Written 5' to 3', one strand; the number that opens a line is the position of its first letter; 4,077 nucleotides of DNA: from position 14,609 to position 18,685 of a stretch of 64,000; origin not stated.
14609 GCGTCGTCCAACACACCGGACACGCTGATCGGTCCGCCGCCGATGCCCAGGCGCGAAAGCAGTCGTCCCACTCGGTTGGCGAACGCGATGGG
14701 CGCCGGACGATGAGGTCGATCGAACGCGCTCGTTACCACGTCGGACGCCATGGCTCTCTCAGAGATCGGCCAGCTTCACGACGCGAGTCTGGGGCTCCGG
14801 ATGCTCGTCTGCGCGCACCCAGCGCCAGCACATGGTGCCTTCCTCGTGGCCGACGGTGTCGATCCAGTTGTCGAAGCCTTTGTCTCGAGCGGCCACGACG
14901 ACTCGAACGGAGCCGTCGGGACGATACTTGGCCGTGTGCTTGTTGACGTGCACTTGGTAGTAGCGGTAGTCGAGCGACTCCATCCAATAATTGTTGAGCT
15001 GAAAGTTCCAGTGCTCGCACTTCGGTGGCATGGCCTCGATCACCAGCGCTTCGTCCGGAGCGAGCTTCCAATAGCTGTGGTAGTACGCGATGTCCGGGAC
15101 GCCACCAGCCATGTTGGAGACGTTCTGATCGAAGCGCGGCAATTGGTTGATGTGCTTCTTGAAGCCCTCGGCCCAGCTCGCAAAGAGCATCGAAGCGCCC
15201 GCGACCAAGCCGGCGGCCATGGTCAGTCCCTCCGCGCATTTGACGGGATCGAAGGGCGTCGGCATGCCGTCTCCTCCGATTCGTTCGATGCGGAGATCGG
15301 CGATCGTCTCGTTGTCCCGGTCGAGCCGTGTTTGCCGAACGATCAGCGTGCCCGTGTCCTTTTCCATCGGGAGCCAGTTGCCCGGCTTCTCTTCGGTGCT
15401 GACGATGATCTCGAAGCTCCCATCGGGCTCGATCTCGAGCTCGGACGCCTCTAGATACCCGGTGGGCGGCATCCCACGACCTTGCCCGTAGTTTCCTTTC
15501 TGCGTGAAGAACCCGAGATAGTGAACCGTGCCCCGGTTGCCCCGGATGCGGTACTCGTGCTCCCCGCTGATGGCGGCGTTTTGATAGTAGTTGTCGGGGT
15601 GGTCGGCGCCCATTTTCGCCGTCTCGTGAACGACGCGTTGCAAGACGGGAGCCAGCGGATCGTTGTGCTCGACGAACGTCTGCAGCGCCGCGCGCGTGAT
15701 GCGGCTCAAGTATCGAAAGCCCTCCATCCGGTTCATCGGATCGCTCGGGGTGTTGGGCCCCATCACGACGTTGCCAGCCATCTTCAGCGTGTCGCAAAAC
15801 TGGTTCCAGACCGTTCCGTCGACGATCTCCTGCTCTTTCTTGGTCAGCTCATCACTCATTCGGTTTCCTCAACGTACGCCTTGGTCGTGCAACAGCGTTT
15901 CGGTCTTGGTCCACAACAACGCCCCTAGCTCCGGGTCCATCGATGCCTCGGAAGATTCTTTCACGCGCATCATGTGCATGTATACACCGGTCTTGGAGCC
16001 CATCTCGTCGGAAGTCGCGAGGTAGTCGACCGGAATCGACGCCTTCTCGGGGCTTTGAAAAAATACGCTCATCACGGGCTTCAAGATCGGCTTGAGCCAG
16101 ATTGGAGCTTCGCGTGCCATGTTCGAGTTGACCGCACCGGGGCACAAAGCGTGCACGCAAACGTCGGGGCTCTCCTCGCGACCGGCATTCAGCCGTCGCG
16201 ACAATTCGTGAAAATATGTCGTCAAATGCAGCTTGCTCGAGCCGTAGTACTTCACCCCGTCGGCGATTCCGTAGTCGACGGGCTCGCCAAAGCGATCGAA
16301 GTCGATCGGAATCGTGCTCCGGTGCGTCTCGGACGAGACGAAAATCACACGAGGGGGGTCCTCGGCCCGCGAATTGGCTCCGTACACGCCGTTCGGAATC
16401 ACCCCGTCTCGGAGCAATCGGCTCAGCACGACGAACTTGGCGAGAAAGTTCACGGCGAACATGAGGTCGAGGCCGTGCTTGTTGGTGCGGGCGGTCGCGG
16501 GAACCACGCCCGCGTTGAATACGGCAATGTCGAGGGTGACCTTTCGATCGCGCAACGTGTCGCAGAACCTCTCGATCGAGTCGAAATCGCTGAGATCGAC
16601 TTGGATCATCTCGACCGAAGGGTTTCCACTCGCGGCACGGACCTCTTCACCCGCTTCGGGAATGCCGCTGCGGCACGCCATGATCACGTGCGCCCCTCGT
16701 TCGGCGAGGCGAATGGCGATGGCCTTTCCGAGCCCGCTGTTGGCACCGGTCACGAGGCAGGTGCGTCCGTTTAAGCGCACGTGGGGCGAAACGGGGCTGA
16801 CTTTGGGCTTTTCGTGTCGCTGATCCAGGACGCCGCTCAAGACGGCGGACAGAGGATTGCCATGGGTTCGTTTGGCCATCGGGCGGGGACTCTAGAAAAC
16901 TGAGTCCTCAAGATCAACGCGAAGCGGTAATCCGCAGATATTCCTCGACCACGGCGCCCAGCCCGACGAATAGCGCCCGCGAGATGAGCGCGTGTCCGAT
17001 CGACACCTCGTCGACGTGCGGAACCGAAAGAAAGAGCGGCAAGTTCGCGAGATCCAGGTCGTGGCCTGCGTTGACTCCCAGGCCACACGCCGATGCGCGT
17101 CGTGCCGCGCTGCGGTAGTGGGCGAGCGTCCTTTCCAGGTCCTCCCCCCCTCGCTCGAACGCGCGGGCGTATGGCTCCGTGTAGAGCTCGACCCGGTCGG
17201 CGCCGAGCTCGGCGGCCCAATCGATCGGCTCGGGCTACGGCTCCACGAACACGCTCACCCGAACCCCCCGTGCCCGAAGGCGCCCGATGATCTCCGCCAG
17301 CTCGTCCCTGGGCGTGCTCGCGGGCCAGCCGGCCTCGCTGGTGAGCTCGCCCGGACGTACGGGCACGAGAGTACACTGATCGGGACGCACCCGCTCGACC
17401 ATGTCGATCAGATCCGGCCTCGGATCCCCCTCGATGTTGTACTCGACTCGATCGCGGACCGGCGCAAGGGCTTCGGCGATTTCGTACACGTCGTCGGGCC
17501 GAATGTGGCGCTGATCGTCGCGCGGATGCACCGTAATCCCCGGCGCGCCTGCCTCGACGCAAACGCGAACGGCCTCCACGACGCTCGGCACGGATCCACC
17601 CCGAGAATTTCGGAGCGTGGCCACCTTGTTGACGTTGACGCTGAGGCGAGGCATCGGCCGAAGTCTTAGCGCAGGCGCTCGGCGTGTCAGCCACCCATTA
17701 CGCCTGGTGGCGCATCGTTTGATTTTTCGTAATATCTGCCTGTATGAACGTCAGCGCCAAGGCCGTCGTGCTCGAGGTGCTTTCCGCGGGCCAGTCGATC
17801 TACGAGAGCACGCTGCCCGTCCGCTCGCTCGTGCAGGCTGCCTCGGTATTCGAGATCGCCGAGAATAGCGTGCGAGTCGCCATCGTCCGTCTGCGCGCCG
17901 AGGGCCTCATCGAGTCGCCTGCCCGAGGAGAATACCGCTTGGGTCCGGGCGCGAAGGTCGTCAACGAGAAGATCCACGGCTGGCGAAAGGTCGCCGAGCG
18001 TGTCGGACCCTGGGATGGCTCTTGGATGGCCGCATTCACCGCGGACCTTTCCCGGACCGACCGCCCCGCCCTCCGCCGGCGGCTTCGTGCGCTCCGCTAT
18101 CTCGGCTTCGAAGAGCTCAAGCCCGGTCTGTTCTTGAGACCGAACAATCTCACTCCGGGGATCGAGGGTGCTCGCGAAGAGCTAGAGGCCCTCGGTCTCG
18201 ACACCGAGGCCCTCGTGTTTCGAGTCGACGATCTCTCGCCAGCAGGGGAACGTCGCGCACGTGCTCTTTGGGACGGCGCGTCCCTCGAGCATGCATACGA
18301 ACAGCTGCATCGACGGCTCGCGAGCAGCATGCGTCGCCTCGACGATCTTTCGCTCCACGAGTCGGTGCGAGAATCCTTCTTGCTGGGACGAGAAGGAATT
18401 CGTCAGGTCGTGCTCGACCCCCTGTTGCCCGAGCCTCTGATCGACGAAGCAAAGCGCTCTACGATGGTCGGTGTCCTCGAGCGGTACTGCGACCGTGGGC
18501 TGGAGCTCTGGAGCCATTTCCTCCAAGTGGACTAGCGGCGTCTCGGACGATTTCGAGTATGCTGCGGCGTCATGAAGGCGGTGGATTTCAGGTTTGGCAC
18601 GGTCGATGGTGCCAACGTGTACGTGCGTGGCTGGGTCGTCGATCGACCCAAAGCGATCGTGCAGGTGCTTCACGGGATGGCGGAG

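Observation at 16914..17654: pdxJ is split by a single in-frame amber codon; the downstream 106 codons are intact but invisible in the ORF track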

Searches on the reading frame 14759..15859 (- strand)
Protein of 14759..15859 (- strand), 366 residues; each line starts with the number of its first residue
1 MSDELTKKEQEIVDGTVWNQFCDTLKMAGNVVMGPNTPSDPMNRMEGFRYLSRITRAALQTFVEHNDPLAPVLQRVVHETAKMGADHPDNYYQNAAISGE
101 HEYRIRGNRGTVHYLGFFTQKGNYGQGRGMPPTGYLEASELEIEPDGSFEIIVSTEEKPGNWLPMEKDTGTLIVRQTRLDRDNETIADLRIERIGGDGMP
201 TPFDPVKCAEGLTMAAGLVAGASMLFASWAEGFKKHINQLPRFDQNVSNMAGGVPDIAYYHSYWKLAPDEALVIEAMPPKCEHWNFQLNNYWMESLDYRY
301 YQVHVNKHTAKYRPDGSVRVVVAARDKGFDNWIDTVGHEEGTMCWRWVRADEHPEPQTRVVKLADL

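Call 52: find_encoding_contigs(protein=window:14759-15859:-, flank=10000, max_places=10)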
Protein window:14759-15859:- (366 aa): 1 contig read that carries it; 1 place shown.
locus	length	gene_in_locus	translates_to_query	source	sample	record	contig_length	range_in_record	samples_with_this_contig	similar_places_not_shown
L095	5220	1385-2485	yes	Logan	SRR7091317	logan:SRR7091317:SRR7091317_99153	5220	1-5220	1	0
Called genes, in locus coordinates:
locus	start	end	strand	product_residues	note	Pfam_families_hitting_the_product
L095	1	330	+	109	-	?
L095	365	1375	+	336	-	PF00106:adh_short, PF01370:Epimerase (faint), PF08659:KR (weak), PF13561:adh_short_C2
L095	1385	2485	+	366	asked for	PF06742:DUF1214 (faint)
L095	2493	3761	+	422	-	PF13469:Sulfotransfer_3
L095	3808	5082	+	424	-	PF01773:Nucleos_tra2_N, PF07670:Gate, PF07662:Nucleos_tra2_C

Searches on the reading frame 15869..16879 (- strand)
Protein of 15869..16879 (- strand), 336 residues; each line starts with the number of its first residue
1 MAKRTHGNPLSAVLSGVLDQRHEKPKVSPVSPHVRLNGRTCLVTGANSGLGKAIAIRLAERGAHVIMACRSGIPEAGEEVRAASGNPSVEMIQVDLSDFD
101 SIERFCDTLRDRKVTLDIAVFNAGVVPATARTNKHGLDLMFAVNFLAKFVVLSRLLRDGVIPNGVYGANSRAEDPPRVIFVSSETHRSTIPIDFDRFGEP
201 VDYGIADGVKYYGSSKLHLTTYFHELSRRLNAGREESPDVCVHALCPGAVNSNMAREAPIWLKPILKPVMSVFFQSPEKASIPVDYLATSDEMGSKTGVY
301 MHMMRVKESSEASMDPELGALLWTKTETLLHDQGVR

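Call 21: find_encoding_contigs(protein=window:15869-16879:-, flank=3000, max_places=10)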
Protein window:15869-16879:- (336 aa): 2 contigs read that carry it; 2 places shown.
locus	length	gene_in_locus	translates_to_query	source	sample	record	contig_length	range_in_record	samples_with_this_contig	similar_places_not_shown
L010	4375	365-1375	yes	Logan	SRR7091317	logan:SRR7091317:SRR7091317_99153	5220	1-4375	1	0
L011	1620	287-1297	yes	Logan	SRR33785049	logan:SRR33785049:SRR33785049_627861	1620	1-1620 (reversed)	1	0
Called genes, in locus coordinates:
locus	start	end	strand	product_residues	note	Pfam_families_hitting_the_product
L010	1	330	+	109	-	?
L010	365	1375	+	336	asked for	PF00106:adh_short, PF01370:Epimerase (faint), PF08659:KR (weak), PF13561:adh_short_C2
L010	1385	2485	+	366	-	PF06742:DUF1214 (faint)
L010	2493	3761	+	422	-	PF13469:Sulfotransfer_3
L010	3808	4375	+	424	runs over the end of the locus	PF01773:Nucleos_tra2_N, PF07670:Gate, PF07662:Nucleos_tra2_C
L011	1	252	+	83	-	?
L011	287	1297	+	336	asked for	PF00106:adh_short, PF01370:Epimerase (faint), PF08659:KR (weak), PF13561:adh_short_C2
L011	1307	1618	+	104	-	?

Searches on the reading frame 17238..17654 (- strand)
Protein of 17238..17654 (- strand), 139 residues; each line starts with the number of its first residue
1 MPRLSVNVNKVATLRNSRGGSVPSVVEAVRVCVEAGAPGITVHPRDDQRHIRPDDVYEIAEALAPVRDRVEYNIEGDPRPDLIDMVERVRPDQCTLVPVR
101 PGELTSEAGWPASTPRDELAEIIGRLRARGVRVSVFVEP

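Call 13: find_encoding_contigs(protein=window:17238-17654:-, flank=10000, max_places=10)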
Protein seq(139 aa) (139 aa): no gene with exactly this product is on record in the collection.

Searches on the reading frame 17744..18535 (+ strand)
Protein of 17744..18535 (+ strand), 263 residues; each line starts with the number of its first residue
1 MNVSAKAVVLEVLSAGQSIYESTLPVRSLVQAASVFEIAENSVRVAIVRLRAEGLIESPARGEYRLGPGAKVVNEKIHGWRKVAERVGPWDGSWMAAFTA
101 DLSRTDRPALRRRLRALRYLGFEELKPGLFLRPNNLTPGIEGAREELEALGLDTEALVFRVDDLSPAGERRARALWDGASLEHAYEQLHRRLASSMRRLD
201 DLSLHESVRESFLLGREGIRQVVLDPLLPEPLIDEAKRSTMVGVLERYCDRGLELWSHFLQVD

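Call 22: find_encoding_contigs(protein=window:17744-18535:+, flank=3000, max_places=10)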
Protein window:17744-18535:+ (263 aa): 2 contigs read that carry it; 2 places shown.
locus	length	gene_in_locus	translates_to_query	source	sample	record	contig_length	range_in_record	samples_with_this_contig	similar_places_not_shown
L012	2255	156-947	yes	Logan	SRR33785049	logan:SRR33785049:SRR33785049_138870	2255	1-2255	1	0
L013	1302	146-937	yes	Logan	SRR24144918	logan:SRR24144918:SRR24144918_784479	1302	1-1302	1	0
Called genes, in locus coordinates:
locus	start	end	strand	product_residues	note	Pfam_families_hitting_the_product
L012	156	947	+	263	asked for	PF07848:PaaX (weak), PF20803:PaaX_M (weak)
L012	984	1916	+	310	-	PF00561:Abhydrolase_1, PF12146:Hydrolase_4, PF12697:Abhydrolase_6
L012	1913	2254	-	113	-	?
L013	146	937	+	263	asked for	PF07848:PaaX (weak), PF20803:PaaX_M (weak)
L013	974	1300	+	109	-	?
